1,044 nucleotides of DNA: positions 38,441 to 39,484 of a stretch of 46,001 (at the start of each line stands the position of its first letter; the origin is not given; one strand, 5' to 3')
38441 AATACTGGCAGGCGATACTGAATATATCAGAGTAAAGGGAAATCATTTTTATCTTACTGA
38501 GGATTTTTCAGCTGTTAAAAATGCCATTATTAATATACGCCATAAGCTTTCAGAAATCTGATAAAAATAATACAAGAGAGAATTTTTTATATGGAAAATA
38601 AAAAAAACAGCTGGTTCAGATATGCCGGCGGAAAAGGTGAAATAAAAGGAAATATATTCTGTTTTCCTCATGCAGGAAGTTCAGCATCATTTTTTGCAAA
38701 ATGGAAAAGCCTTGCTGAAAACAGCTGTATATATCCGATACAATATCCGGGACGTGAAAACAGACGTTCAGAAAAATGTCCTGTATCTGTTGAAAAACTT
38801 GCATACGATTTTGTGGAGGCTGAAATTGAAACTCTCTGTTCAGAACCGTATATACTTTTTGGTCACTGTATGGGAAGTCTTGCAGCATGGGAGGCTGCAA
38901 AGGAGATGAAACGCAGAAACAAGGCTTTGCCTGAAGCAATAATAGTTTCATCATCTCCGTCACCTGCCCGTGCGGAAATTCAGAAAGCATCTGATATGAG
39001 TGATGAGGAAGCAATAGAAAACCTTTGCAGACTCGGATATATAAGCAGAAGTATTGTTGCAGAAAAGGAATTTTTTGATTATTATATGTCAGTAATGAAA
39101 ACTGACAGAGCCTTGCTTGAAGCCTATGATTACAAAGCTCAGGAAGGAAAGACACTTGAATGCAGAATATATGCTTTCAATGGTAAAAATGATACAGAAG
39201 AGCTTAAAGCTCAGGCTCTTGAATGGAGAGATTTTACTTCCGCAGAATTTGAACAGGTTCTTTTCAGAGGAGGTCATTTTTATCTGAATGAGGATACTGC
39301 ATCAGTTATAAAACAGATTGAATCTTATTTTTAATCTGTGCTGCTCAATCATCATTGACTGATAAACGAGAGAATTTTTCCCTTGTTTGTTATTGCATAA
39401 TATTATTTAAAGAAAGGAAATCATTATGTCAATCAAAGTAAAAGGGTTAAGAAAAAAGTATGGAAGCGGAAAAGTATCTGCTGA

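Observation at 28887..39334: Two Ser/Cys pairs of discrete thioesterases bracket the Cy-NRPS pair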

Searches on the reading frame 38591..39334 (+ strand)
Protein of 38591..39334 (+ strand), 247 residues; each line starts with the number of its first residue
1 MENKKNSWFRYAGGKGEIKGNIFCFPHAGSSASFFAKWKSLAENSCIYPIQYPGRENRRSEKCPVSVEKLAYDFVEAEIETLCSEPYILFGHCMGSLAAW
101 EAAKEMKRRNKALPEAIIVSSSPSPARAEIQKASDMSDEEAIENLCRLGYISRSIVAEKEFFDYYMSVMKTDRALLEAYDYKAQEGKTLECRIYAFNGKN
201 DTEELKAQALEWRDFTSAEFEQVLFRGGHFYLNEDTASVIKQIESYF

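Call 8: search_protein_families(library=pfam, proteins=[window:38591-39334:+])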
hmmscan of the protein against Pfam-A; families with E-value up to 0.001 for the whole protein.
window:38591-39334:+ (247 aa): 2 families
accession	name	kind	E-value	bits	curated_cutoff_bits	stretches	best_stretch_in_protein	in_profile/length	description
PF00975.26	Thioesterase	-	5.8e-37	128.5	26.4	1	22-245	3-224/226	Thioesterase domain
PF12697.13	Abhydrolase_6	-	6.8e-06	27.3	26.3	1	29-235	8-210/217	Alpha/beta hydrolase family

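Call 10: search_solved_structures(query=window:38591-39334:+, show_alignments=3, max_evalue=0.001)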
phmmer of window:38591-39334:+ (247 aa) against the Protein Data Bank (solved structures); distinct sequences matched with E-value up to 0.001: 15.
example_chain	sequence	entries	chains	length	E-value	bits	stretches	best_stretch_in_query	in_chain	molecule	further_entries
6vap_A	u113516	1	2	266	7e-30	107.7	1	8-240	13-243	Thioesterase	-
3flb_A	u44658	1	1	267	1.4e-28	103.4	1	7-241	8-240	RifR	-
3fla_A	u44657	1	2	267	2e-28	102.9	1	7-241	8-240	RifR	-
9pc6_A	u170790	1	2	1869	9.9e-27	97.4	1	7-241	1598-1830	6-deoxyerythronolide-B synthase,RifR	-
3qmw_A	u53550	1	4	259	9.4e-25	90.9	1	22-234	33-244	Thioesterase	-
3qmv_A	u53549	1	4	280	1.2e-24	90.5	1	22-234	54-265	Thioesterase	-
7e3z_A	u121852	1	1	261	1.7e-24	90.1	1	22-236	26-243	thioesterase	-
5ugz_A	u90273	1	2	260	5.5e-24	88.4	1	21-240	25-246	Putative thioesterase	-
6fvj_A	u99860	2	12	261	1.2e-23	87.3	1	18-244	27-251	Thioesterase | Probable thioesterase TesA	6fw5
4xjv_A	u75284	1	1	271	1.3e-21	80.7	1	19-235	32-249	S-acyl fatty acid synthase thioesterase, medium chain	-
2k2q_B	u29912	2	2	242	1.2e-20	77.5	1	19-243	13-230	Surfactin synthetase thioesterase subunit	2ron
6ba9_A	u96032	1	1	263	9.4e-17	64.7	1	22-247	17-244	Iron aquisition yersiniabactin synthesis enzyme, YbtT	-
6ba8_A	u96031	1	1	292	1.3e-16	64.2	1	22-247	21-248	Iron aquisition yersiniabactin synthesis enzyme, YbtT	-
7dxo_A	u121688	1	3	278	0.00044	23.2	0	19-124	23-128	Non-ribosomal peptide synthetase 4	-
7crn_A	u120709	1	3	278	0.00061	22.8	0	19-124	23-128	Non-ribosomal peptide synthetase 4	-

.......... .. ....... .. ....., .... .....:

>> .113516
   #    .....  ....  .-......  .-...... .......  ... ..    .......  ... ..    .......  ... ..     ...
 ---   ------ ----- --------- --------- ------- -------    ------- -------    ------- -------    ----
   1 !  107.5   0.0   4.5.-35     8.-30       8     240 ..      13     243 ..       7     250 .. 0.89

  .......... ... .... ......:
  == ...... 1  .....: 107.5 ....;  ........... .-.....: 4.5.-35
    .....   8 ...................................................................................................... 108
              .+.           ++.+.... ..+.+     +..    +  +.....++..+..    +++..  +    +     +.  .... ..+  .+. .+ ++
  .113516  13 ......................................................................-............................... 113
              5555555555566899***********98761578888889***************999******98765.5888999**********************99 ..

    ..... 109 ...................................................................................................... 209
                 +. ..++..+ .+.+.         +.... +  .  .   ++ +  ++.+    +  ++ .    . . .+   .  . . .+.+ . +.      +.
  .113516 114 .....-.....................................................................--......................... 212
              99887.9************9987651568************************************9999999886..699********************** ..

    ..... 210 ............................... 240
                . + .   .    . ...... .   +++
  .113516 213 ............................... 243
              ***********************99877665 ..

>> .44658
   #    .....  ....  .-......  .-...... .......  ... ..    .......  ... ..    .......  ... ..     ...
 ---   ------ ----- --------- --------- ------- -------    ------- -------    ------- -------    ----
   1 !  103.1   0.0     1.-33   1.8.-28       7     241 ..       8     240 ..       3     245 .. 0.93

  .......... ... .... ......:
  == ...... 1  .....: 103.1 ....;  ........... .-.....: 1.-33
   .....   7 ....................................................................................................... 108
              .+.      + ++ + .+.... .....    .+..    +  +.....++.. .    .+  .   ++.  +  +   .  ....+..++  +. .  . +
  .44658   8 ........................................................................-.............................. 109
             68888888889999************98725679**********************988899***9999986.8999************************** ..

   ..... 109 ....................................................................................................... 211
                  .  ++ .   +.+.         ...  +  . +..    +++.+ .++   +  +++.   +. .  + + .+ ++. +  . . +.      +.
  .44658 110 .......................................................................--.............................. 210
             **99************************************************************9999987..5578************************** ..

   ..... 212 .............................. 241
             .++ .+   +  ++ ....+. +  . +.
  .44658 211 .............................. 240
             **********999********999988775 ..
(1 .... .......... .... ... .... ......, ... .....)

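Call 12: find_homologous_proteins(query=window:38591-39334:+)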
Query window:38591-39334:+ (247 aa): 59 proteins with E <= 0.001 among 572 candidates.
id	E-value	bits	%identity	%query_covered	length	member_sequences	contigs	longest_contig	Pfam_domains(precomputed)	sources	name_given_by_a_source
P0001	1.9e-156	537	97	100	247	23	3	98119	PF00975.27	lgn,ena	-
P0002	2.8e-130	451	78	100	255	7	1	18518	PF00975.27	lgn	-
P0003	9.8e-115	400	72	100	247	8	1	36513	PF12697.14,PF00975.27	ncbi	-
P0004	2.7e-88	314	55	100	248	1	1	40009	PF00975.27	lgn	-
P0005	8.8e-86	305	54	100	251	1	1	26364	PF00975.27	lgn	-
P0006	4.2e-78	280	51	96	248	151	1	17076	PF12697.14,PF00561.27,PF00975.27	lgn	-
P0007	1.9e-75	272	51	96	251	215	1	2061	PF00975.27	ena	-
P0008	6.6e-55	204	39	97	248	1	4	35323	PF12697.14,PF00975.27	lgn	-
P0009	1.5e-29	121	30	99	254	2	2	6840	PF12697.14,PF00975.27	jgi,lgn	jgi:pyochelin biosynthetic protein PchC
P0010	2.2e-29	121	37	93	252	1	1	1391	PF12697.14,PF00561.27,PF00975.27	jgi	jgi:surfactin synthase thioesterase subunit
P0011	1.3e-28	118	30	98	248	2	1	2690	PF12697.14,PF00561.27,PF00975.27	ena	-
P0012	1.8e-27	115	28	97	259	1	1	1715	PF12697.14,PF00561.27,PF00975.27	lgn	-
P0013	1.9e-27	115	32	89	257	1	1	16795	PF07859.20,PF12697.14,PF00561.27,PF00975.27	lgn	-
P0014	2.9e-27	114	32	98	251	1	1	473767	PF12697.14,PF00975.27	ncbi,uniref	ncbi:thioesterase II family protein [Streptomyces sp. AM6-12]|uniref:thioesterase II family protein 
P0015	3.9e-27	114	31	96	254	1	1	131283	PF12697.14,PF00561.27,PF00975.27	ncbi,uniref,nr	ncbi:thioesterase II family protein [Actinomadura macra]|uniref:thioesterase II family protein n=1 T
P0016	6.4e-27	113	31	95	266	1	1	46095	PF12697.14,PF00975.27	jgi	-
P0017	6.5e-27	113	33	91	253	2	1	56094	PF12697.14,PF00975.27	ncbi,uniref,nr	ncbi:thioesterase II family protein [Nocardia abscessus]|uniref:thioesterase II family protein n=1 T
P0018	7.8e-27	113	30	98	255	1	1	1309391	PF12697.14,PF00975.27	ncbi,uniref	ncbi:thioesterase II family protein [Amycolatopsis pigmentata]|uniref:Thioesterase II family protein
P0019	1.3e-26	112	32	92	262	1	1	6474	PF12697.14,PF00975.27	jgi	jgi:surfactin synthase thioesterase subunit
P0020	3.5e-26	110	31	96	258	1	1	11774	PF20408.5,PF12697.14,PF00561.27,PF00975.27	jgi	jgi:surfactin synthase thioesterase subunit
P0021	3.5e-26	110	30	98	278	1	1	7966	PF12697.14,PF00561.27,PF00975.27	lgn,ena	-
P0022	2.3e-25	108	30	97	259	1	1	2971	PF12697.14,PF00975.27,PF12146.16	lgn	-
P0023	3.0e-25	107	31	90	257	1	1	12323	PF12697.14,PF00561.27,PF00975.27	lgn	-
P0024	5.1e-25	107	32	94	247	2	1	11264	PF12697.14,PF00561.27,PF00975.27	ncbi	-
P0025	8.4e-25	106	28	93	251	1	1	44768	PF12697.14,PF00561.27,PF00975.27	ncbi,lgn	-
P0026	1.3e-24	105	32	86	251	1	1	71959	PF12697.14,PF00975.27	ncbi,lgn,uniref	ncbi:alpha/beta fold hydrolase [Streptomyces sp. NPDC049915]|uniref:thioesterase II family protein n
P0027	1.6e-24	105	28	98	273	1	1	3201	PF12697.14,PF00975.27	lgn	-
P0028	2.3e-24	104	28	98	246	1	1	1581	PF12697.14,PF00561.27,PF00975.27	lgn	-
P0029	2.5e-24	104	29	90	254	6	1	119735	PF12697.14,PF00561.27,PF00975.27,PF12146.16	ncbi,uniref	ncbi:thioesterase II family protein [Streptomyces sp. NPDC056669]|uniref:thioesterase II family prot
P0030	3.5e-24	104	30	96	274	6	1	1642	PF12697.14,PF00975.27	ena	-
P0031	5.1e-24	103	29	98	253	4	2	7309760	PF12697.14,PF00975.27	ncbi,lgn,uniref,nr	ncbi:thioesterase [Streptomyces pilosus]|uniref:thioesterase II family protein n=1 Tax=Streptomyces 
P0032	5.1e-24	103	31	85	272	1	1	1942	PF12697.14,PF00975.27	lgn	-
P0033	9.7e-24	102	30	91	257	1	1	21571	PF12697.14,PF00561.27,PF00975.27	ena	-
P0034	1.2e-23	102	31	89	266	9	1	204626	PF12697.14,PF00561.27,PF00975.27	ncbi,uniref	ncbi:thioesterase II family protein [Streptomyces olivaceus]|uniref:thioesterase II family protein n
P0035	1.2e-23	102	28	96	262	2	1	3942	PF12697.14,PF00975.27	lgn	-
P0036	2.3e-23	101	29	98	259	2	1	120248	PF12697.14,PF00561.27,PF00975.27,PF12146.16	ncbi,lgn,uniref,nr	ncbi:thioesterase II family protein [Sciscionella marina]|uniref:thioesterase II family protein n=1 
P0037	2.6e-23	101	30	97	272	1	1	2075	PF12697.14,PF00975.27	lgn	-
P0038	3.9e-23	100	28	96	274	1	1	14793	PF12697.14,PF00975.27,PF12146.16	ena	-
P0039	4.2e-23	100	31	97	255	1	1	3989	PF12697.14,PF00975.27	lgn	-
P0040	4.7e-23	100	28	96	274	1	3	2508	PF12697.14,PF00975.27,PF12146.16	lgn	-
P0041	8.3e-23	99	29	96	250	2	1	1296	PF12697.14,PF00561.27,PF00975.27,PF12146.16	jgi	jgi:surfactin synthase thioesterase subunit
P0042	2.5e-22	98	29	89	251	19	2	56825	PF12697.14,PF00561.27,PF00975.27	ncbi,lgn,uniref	ncbi:alpha/beta fold hydrolase [Streptomyces rameus]|uniref:Alpha/beta fold hydrolase n=1 Tax=Strept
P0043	3.1e-22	97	29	89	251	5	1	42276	PF12697.14,PF00561.27,PF00975.27,PF12146.16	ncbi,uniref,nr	ncbi:thioesterase II family protein [Streptomyces zaehneri]|uniref:thioesterase II family protein n=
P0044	3.2e-22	97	28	96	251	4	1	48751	PF12697.14,PF00561.27,PF00975.27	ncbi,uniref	ncbi:alpha/beta fold hydrolase [Streptomyces sp. NPDC051001]|uniref:thioesterase II family protein n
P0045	5.8e-22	97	26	96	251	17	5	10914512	PF12697.14,PF00561.27,PF00975.27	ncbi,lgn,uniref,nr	ncbi:Surfactin synthase thioesterase subunit [Streptomyces sp. 3213]|uniref:thioesterase II family p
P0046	1.3e-21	95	29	90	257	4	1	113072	PF12697.14,PF00561.27,PF00975.27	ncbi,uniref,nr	ncbi:thioesterase II family protein [Streptomyces silvisoli]|uniref:Alpha/beta fold hydrolase n=1 Ta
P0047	2.7e-21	94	29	89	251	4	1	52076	PF12697.14,PF00561.27,PF00975.27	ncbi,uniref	ncbi:alpha/beta fold hydrolase [Streptomyces asoensis]|uniref:thioesterase II family protein n=1 Tax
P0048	3.8e-21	94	30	90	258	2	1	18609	PF12697.14,PF00975.27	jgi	-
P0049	5.6e-21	93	29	87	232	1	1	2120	PF12697.14,PF00975.27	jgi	jgi:surfactin synthase thioesterase subunit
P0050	9.1e-21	93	25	97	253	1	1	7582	PF12697.14,PF00561.27,PF00975.27,PF12146.16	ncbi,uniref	ncbi:alpha/beta fold hydrolase [Streptomyces sp. NPDC005963]|uniref:thioesterase II family protein n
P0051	1.4e-19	89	29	90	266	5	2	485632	PF12697.14,PF00561.27,PF00975.27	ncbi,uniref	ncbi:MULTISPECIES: thioesterase II family protein [unclassified Streptomyces]|uniref:thioesterase II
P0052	1.7e-19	89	26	98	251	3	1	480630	PF12697.14,PF00975.27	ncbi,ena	-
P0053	6.9e-19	87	29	87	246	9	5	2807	PF00975.27,PF12146.16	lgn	-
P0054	1.4e-18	86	28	90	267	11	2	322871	PF12697.14,PF00561.27,PF00975.27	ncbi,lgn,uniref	ncbi:thioesterase II family protein [Streptomyces ardesiacus]|uniref:Thioesterase II family protein 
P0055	2.2e-18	85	27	98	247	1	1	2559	PF12697.14,PF00561.27,PF00975.27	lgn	-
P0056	3.1e-18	84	26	92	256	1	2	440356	PF12697.14,PF00561.27,PF00975.27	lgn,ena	-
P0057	6.8e-18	83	29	87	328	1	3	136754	PF00975.27,PF03621.19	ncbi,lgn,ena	-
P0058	1.0e-15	76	26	89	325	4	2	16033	PF12697.14,PF00975.27,PF12146.16,PF03621.19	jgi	-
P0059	6.0e-15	74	25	92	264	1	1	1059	PF12697.14,PF00975.27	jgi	jgi:surfactin synthase thioesterase subunit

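Call 20: find_encoding_contigs(protein=P0004, flank=10000, max_places=3)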
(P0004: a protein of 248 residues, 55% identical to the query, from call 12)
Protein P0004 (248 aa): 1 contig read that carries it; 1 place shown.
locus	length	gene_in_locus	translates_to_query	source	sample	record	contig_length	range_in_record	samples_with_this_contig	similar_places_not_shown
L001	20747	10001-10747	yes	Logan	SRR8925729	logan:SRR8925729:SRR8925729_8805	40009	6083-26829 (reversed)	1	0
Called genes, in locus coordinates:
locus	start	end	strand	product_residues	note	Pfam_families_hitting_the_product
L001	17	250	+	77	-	PF00550:PP-binding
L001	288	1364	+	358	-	-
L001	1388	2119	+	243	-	PF00975:Thioesterase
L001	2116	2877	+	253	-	PF00975:Thioesterase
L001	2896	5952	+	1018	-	PF00668:Condensation, PF00501:AMP-binding, PF13193:AMP-binding_C (weak), PF00550:PP-binding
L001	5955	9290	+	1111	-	PF18563:TubC_N, PF00668:Condensation, PF00501:AMP-binding, PF13193:AMP-binding_C, PF00550:PP-binding (weak)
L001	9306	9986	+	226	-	PF00975:Thioesterase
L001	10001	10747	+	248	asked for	PF00975:Thioesterase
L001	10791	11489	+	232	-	PF00005:ABC_tran, PF13304:AAA_21 (faint)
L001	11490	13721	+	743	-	PF02687:FtsX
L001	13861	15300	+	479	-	PF00550:PP-binding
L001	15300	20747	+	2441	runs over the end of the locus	PF00668:Condensation, PF00501:AMP-binding, PF13193:AMP-binding_C (weak), PF00550:PP-binding (weak), PF00668:Condensation, PF00501:AMP-binding, PF08242:Methyltransf_12, PF00550:PP-binding, +3 more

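Call 21: find_encoding_contigs(protein=P0003, flank=10000, max_places=3)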
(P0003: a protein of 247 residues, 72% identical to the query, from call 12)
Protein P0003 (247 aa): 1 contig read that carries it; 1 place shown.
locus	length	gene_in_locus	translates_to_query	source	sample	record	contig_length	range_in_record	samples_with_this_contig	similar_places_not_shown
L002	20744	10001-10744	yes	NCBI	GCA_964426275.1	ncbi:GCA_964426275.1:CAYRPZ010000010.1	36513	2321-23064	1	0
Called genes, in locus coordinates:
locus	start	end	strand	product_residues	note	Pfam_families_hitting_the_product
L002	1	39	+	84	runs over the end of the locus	-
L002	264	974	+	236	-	PF00975:Thioesterase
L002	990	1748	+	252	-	PF00975:Thioesterase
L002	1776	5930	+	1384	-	PF00668:Condensation, PF00501:AMP-binding, PF08241:Methyltransf_11 (weak), PF08242:Methyltransf_12, PF13489:Methyltransf_23 (weak), PF13649:Methyltransf_25, PF13847:Methyltransf_31, PF00550:PP-binding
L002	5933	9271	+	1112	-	PF18563:TubC_N, PF00668:Condensation, PF00501:AMP-binding, PF13193:AMP-binding_C, PF00550:PP-binding (weak)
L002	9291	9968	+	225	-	PF00975:Thioesterase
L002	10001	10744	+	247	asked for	PF00975:Thioesterase, PF12697:Abhydrolase_6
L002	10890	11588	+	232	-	PF00005:ABC_tran, PF13304:AAA_21 (faint)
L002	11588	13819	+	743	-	PF02687:FtsX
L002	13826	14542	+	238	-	PF00975:Thioesterase, PF12146:Hydrolase_4 (weak), PF12697:Abhydrolase_6 (weak), PF10230:LIDHydrolase (faint)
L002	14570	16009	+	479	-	PF00550:PP-binding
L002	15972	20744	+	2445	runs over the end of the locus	PF00668:Condensation, PF00501:AMP-binding, PF13193:AMP-binding_C, PF00550:PP-binding (weak), PF00668:Condensation, PF00501:AMP-binding, PF08242:Methyltransf_12, PF00550:PP-binding, +3 more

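Call 25: search_protein_families(library=ncbifam, proteins=[window:38591-39334:+], max_evalue=0.001)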
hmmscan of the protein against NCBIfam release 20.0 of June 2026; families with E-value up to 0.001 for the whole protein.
window:38591-39334:+ (247 aa): 0 families

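Call 46: find_encoding_contigs(protein=P0008, flank=10000, max_places=2)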
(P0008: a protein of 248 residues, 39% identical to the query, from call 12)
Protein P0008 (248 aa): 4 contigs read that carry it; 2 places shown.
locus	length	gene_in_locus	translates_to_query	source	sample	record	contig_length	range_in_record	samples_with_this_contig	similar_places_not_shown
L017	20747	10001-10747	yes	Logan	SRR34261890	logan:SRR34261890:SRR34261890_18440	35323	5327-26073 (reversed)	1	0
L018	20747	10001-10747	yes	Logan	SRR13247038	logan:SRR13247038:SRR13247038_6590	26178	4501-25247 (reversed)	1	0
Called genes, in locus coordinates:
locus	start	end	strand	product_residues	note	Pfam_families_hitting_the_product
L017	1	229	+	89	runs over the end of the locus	PF00550:PP-binding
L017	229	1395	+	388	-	-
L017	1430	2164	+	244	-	PF00561:Abhydrolase_1 (weak), PF00975:Thioesterase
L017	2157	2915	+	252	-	PF00975:Thioesterase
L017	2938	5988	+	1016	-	PF00668:Condensation, PF00501:AMP-binding, PF13193:AMP-binding_C, PF00550:PP-binding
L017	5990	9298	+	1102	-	PF18563:TubC_N, PF00668:Condensation, PF00501:AMP-binding, PF13193:AMP-binding_C, PF00550:PP-binding (weak)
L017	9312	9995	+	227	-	PF00975:Thioesterase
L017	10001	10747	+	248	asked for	PF00975:Thioesterase, PF12697:Abhydrolase_6 (weak)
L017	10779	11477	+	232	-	PF00005:ABC_tran, PF13304:AAA_21 (faint)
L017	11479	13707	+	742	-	PF02687:FtsX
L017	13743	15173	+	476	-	PF00550:PP-binding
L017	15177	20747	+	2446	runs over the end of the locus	PF00668:Condensation, PF00501:AMP-binding, PF13193:AMP-binding_C, PF00550:PP-binding, PF00668:Condensation, PF00501:AMP-binding, PF08242:Methyltransf_12, PF00550:PP-binding, +1 more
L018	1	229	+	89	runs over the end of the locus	PF00550:PP-binding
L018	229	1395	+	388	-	-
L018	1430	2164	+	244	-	PF00561:Abhydrolase_1 (weak), PF00975:Thioesterase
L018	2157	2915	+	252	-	PF00975:Thioesterase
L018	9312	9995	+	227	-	PF00975:Thioesterase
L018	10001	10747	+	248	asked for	PF00975:Thioesterase, PF12697:Abhydrolase_6 (weak)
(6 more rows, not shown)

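Call 47: find_encoding_contigs(protein=P0005, flank=10000, max_places=2)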
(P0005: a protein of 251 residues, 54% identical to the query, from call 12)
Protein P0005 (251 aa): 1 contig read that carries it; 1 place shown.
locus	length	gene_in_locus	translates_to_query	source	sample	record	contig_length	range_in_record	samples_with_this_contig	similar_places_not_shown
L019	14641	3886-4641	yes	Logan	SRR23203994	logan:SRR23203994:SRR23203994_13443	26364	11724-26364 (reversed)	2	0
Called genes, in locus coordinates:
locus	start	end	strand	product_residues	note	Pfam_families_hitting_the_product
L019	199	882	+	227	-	PF00975:Thioesterase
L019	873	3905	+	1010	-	PF00668:Condensation, PF00501:AMP-binding, PF00550:PP-binding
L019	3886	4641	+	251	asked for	PF00975:Thioesterase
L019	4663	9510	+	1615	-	PF00501:AMP-binding, PF13193:AMP-binding_C (faint), PF00550:PP-binding, PF00668:Condensation, PF00501:AMP-binding, PF00550:PP-binding (weak)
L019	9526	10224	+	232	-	PF02463:SMC_N (faint), PF00005:ABC_tran, PF13304:AAA_21 (faint)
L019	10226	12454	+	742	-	PF02687:FtsX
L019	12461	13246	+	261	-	PF00975:Thioesterase, PF12697:Abhydrolase_6 (weak), PF10230:LIDHydrolase (weak)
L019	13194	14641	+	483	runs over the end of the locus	PF00550:PP-binding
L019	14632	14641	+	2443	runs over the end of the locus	PF00668:Condensation, PF00501:AMP-binding, PF13193:AMP-binding_C, PF00550:PP-binding (weak), PF00668:Condensation, PF00501:AMP-binding, PF08242:Methyltransf_12, PF00550:PP-binding, +3 more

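Call 58: predict_structure(alignment_id=A2)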
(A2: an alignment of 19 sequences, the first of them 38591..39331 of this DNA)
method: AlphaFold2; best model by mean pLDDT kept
length: 247 residues; sequences in the alignment: 19
mean_pLDDT: 86.7   pTM: 0.87
mean pLDDT of the five models: 86.7, 86.6, 85.7, 85.2, 84.8
residues with pLDDT >= 90: 136; 70-90: 81; 50-70: 26; < 50: 4
segments of 3 or more residues with pLDDT < 50: 1-4
pLDDT, mean of each block of 10 residues (from residue 1): 58 77 91 89 93 89 93 96 95 94 98 97 77 66 69 68 79 88 93 96 90 97 92 92 96
secondary structure, 60 per line:
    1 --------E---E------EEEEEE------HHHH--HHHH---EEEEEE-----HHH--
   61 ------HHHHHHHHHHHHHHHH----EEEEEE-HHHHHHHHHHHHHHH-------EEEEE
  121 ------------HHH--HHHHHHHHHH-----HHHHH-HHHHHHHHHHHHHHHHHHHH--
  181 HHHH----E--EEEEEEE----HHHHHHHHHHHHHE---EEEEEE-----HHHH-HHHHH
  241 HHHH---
elements in order: E20-25 H32-35 H38-41 E45-50 H67-82 E87-92 H94-108 E116-120 H138-147 H153-157 H159-178 H181-184 E192-198 H203-215 E220-225 H231-234 H236-244
